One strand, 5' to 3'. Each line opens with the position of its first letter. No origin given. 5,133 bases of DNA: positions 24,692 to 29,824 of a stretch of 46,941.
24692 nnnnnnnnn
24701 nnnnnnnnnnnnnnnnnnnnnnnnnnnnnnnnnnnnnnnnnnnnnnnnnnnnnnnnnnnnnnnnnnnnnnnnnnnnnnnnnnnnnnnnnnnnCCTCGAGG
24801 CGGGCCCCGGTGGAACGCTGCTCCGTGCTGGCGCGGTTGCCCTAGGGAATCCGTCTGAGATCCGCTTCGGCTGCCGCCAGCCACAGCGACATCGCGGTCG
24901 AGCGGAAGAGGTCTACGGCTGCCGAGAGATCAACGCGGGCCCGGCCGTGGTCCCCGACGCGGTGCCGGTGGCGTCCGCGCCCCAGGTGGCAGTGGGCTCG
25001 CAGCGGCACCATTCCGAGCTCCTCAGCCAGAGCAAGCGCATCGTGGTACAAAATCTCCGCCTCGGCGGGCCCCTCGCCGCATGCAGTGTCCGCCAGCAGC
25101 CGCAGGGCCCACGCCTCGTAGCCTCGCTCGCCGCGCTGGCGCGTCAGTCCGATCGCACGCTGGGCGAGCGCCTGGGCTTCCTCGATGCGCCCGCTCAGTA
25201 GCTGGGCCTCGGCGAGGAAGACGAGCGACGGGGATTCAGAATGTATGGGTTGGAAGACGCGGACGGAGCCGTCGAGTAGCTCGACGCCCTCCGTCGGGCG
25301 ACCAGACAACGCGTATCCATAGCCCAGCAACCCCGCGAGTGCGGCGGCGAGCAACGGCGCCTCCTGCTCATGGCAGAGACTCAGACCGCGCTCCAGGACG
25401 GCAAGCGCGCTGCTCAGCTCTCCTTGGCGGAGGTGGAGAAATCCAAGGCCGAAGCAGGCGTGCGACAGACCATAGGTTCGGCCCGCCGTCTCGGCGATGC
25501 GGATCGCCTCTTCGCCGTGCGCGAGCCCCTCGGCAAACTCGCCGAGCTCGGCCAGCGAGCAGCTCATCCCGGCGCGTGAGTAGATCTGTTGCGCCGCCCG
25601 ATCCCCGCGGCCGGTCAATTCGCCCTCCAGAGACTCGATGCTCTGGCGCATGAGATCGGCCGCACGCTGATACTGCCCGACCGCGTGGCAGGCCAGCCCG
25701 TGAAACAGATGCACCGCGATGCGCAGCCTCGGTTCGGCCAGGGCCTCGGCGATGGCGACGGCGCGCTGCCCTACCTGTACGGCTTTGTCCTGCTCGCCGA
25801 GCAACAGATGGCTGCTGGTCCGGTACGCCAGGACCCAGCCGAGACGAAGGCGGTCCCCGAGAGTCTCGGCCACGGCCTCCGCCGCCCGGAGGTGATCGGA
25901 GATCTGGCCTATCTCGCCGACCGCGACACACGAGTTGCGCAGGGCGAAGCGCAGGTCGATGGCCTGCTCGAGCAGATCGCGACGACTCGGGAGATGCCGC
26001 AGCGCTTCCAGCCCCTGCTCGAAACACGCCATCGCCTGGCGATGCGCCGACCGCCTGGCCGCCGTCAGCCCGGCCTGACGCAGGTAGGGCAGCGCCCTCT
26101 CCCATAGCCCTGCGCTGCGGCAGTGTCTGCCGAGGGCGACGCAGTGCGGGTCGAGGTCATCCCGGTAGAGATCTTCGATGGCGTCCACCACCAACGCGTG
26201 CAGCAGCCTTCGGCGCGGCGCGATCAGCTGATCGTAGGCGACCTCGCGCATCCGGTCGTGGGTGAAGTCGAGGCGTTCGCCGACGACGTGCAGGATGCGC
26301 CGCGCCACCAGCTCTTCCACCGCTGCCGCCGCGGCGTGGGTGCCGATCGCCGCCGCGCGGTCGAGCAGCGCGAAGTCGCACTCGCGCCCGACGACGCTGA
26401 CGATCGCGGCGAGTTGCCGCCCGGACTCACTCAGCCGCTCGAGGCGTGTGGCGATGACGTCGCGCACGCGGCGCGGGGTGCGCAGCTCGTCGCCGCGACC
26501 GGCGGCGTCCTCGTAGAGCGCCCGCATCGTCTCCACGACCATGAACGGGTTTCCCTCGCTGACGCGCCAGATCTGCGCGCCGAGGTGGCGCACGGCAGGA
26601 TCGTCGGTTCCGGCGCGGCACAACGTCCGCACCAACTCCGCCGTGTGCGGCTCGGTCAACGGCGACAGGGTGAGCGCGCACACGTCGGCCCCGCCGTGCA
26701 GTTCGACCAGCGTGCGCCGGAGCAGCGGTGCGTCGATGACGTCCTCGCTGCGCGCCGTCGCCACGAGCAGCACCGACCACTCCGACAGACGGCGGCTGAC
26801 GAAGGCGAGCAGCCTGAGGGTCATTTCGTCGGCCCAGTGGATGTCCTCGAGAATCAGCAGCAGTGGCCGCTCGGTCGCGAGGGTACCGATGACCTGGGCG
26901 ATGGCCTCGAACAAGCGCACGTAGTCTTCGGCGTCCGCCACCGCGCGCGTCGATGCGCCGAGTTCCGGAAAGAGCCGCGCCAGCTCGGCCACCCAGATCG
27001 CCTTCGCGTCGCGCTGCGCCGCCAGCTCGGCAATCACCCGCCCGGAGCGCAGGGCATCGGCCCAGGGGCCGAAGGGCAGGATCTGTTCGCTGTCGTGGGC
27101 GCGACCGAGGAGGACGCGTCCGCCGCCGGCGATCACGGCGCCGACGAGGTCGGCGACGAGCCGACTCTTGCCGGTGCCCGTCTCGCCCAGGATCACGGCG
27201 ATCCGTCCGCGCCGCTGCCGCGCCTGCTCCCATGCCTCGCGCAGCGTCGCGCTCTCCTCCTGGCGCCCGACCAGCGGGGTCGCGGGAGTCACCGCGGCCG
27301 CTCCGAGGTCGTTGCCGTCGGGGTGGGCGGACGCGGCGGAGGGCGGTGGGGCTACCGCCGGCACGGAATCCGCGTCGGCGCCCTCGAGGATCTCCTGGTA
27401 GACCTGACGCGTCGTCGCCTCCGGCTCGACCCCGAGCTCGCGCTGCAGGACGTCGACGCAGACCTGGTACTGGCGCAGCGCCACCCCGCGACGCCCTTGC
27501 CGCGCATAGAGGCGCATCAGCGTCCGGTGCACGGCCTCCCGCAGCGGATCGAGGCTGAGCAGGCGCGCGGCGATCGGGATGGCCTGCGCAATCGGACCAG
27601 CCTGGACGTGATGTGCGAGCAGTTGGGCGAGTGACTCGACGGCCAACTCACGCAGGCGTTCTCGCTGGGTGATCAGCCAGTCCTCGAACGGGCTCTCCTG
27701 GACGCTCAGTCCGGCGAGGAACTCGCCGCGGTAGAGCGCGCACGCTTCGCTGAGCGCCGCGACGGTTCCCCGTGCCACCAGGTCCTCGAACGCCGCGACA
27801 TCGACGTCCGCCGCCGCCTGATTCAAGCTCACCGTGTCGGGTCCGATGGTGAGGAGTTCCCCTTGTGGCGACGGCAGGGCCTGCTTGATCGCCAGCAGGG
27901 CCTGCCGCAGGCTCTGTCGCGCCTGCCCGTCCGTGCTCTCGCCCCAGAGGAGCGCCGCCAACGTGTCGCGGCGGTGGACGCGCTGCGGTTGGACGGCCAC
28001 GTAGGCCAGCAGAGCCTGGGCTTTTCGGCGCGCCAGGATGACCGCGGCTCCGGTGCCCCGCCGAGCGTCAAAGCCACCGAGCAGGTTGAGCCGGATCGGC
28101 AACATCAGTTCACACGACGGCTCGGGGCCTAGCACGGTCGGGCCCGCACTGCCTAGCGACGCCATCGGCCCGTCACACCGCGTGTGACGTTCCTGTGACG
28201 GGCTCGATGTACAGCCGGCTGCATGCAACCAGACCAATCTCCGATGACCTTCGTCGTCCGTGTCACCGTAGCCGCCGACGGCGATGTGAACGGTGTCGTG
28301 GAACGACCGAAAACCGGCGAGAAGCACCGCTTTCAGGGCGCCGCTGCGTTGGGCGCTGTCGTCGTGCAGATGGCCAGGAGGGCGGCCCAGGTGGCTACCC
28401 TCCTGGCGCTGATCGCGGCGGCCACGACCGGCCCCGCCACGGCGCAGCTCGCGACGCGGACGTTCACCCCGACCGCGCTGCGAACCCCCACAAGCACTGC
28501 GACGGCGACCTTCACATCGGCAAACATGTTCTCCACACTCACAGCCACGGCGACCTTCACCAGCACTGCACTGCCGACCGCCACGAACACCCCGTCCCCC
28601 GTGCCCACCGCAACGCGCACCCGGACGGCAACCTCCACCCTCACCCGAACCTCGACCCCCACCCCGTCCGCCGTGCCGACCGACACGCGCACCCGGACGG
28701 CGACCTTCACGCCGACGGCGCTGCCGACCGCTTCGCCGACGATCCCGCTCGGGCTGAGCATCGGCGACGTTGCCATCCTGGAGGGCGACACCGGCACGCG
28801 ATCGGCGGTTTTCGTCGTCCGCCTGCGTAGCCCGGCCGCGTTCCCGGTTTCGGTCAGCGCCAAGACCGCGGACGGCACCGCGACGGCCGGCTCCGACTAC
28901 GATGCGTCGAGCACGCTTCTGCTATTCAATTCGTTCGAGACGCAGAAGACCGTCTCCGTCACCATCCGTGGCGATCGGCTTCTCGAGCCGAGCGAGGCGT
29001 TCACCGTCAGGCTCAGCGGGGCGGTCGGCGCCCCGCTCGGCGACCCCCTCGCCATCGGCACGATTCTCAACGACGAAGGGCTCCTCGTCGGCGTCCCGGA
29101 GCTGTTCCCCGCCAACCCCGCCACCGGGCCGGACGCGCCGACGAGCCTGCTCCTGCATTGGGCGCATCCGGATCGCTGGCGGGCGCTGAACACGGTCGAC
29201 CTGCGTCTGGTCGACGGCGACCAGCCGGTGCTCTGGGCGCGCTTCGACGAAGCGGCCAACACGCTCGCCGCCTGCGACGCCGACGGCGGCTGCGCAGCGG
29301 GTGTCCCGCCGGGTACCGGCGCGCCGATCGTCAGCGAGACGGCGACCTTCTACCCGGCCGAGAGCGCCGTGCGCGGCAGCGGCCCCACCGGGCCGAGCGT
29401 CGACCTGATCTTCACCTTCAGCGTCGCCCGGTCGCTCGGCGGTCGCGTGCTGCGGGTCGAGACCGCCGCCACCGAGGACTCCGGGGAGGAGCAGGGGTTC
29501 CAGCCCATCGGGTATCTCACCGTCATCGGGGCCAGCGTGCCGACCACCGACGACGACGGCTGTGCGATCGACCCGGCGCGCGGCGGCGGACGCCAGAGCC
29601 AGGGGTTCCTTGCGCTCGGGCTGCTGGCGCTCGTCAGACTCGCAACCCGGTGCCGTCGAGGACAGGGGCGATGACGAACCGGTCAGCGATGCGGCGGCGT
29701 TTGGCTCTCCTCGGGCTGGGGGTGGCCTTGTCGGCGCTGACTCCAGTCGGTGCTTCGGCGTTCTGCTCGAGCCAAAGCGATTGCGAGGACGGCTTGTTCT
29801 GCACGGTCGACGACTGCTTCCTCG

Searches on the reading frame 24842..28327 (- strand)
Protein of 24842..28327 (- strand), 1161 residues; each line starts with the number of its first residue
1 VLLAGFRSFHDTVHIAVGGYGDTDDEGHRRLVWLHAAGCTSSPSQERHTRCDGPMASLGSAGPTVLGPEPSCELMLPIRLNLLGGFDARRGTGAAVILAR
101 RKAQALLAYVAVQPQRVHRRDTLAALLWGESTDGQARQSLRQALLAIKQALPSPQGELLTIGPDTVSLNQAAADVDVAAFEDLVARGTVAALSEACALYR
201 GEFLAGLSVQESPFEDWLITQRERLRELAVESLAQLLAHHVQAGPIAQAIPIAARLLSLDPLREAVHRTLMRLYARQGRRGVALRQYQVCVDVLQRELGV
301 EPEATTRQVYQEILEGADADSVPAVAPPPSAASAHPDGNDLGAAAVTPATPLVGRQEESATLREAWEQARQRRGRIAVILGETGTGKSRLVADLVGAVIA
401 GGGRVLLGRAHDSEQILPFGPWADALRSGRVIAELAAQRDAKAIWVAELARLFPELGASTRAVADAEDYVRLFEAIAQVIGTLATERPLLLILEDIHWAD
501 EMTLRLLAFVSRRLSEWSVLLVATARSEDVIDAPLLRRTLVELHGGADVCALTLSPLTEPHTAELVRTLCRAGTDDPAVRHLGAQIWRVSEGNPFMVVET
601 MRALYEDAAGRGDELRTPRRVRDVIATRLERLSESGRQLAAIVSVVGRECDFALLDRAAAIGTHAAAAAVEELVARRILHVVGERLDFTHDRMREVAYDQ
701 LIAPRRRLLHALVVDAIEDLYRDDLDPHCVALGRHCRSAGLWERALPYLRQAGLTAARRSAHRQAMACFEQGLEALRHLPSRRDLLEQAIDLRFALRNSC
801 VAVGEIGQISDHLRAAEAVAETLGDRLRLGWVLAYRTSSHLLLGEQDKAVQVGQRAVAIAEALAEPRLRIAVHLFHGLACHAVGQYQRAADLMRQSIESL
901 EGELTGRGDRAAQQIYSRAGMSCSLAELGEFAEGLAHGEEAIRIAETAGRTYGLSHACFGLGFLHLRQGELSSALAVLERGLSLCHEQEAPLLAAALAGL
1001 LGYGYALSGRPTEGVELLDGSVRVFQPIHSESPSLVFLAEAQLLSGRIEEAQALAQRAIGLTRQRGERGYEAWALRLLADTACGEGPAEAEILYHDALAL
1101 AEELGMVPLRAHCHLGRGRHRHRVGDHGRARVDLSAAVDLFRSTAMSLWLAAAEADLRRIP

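Call 31: search_protein_families(library=pfam, proteins=[window:24842-28327:-], max_evalue=0.001)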
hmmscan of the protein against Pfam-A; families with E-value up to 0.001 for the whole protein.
window:24842-28327:- (1161 aa): 9 families
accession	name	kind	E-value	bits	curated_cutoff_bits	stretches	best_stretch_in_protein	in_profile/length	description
PF03704.23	BTAD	-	1.4e-29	103.7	22.1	1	184-314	21-146/146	Bacterial transcriptional activator domain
PF13191.12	AAA_16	-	1.6e-26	94.2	32.6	1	351-521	1-166/167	AAA ATPase domain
PF13424.12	TPR_12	-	1e-18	67.7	30.1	2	925-984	13-74/77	Tetratricopeptide repeat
PF07719.23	TPR_2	-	5e-09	36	27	0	957-985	3-31/34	Tetratricopeptide repeat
PF13176.12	TPR_7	-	4.1e-07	30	27.9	0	729-752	2-25/36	Tetratricopeptide repeat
PF13401.12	AAA_22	-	8e-06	26.6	27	1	373-525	4-124/130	AAA domain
PF14559.12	TPR_19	-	5.7e-05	23.8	25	0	242-279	3-40/68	Tetratricopeptide repeat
PF13181.12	TPR_8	-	9.7e-05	22.7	25.7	0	956-984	2-30/34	Tetratricopeptide repeat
PF17874.7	TPR_MalT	-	0.00029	20.7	45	1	832-997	3-164/336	MalT-like TPR region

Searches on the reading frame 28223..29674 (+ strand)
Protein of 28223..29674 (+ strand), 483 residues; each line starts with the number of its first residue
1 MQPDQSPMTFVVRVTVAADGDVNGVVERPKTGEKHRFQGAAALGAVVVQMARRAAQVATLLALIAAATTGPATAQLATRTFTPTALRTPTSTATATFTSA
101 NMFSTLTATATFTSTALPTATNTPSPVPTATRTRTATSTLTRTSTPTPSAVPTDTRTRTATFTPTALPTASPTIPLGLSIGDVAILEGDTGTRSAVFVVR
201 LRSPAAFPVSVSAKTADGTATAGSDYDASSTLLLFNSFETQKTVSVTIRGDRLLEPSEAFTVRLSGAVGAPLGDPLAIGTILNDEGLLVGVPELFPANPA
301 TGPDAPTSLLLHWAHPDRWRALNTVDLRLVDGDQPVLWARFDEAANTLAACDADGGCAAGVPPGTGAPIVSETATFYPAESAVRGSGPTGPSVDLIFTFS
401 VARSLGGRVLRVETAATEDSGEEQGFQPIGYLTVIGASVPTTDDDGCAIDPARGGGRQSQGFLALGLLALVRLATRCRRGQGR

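Call 31: search_protein_families(library=pfam, proteins=[window:28223-29674:+], max_evalue=0.001)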
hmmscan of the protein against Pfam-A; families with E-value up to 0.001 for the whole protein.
window:28223-29674:+ (483 aa): 1 family
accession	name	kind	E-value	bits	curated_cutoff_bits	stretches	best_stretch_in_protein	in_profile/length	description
PF03160.20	Calx-beta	-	6.3e-15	55.7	27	1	187-266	19-96/119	Calx-beta domain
